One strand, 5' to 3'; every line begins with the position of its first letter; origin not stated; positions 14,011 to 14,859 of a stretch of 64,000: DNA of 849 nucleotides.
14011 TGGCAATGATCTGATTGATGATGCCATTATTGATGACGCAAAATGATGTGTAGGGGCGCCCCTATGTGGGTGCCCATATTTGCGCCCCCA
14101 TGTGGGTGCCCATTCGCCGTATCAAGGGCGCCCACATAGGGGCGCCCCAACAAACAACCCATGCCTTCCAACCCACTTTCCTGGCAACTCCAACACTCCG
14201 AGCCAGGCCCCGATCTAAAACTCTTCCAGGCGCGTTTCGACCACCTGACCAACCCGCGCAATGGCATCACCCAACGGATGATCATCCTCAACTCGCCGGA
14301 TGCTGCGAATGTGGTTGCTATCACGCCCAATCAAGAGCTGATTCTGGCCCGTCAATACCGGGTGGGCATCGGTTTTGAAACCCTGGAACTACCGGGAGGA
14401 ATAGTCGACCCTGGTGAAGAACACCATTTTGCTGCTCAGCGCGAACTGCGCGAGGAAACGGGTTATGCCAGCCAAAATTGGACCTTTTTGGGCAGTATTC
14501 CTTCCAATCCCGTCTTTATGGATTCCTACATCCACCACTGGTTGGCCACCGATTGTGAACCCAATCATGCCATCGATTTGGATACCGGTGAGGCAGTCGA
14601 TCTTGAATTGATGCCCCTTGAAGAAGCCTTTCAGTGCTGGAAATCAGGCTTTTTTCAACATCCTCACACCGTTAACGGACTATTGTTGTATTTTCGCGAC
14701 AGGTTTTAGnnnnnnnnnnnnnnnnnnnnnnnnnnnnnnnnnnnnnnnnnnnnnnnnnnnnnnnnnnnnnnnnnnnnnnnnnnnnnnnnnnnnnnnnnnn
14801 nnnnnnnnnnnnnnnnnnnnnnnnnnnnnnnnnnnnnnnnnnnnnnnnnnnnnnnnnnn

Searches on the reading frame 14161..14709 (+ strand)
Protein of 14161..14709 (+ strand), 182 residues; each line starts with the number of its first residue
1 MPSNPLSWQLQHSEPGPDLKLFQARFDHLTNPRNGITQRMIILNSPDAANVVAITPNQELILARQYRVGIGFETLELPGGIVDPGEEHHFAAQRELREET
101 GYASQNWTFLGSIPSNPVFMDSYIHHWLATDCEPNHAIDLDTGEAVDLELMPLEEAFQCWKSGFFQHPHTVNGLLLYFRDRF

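Call 53: search_protein_families(library=pfam, proteins=[window:14161-14709:+], max_evalue=0.00001)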
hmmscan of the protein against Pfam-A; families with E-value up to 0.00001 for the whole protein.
window:14161-14709:+ (182 aa): 1 family
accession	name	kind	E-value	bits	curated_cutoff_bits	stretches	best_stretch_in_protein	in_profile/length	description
PF00293.34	NUDIX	-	1.4e-18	67.7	21.1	1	47-158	4-119/134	NUDIX domain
